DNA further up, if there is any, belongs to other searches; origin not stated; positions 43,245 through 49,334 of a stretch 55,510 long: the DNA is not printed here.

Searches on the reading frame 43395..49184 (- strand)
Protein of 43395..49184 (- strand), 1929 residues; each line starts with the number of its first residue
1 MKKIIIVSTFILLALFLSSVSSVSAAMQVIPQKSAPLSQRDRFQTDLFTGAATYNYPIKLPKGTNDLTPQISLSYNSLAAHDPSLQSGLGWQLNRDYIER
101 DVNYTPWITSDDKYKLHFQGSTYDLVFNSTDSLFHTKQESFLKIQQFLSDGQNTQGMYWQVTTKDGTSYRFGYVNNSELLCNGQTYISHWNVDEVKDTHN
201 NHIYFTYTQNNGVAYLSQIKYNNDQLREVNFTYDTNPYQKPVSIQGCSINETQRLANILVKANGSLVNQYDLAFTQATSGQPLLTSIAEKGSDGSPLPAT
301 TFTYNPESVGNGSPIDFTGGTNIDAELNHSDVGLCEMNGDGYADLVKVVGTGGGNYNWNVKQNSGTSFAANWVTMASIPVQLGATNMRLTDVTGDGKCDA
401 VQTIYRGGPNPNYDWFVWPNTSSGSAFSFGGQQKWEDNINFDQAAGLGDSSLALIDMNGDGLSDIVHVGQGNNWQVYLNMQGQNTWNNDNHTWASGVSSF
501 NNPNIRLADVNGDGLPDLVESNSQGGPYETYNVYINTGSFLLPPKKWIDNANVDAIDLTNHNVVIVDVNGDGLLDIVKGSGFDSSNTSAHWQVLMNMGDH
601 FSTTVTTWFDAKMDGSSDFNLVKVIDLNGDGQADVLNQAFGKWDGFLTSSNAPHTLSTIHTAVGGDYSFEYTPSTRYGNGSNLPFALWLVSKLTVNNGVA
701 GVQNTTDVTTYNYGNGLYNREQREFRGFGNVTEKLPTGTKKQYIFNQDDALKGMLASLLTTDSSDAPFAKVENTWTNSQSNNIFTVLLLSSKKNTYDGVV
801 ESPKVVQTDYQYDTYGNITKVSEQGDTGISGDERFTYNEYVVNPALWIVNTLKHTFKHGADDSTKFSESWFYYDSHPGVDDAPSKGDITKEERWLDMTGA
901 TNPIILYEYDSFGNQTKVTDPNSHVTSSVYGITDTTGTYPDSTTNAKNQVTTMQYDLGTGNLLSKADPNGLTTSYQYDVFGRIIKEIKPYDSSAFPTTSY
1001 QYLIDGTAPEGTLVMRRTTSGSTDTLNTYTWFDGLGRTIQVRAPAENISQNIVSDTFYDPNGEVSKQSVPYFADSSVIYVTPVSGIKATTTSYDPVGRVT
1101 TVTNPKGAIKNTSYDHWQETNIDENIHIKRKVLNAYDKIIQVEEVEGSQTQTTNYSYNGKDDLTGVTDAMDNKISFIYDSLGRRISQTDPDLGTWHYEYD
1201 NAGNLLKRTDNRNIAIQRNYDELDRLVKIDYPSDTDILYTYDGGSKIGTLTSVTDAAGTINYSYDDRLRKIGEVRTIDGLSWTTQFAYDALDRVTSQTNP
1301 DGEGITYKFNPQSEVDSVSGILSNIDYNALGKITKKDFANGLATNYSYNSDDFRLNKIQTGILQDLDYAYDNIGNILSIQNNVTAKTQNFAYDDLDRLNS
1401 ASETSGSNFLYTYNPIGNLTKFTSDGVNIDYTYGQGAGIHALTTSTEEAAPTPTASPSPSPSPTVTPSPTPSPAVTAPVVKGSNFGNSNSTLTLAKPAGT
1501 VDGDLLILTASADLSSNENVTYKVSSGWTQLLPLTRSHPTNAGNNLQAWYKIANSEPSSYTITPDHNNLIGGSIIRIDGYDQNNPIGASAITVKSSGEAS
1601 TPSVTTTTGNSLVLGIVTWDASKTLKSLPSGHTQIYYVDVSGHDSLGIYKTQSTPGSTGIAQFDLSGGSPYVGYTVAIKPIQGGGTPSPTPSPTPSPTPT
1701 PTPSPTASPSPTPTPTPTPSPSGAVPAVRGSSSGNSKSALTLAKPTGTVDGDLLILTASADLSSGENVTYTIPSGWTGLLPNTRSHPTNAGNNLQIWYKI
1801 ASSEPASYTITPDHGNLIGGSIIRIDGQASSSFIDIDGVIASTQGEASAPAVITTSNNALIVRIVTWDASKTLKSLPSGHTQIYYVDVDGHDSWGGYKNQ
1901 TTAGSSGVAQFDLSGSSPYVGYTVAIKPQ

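Call 50: search_protein_families(library=pfam, proteins=[window:43395-49184:-], max_evalue=0.001)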
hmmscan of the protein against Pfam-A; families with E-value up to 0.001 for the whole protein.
window:43395-49184:- (1929 aa): 6 families
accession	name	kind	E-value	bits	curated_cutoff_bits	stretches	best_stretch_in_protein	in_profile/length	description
PF05593.20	RHS_repeat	-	9.4e-43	144.3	22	4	955-989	1-34/38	RHS Repeat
PF12256.14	TcdB_toxin_midN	-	3.1e-28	98.7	24.8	1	616-743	24-165/181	Insecticide toxin TcdB middle/N-terminal region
PF13517.12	FG-GAP_3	-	5e-15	56.3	26.9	2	456-519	1-60/61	FG-GAP-like repeat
PF03534.18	SpvB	-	2e-12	47.4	22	1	49-218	4-188/287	Salmonella virulence plasmid 65kDa B protein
PF01839.29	FG-GAP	-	1.1e-10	41.6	22.1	0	507-535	7-36/37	FG-GAP repeat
PF20041.5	DUF6443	-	1.3e-07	32.4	27.8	1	1018-1101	15-94/137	Domain of unknown function (DUF6443)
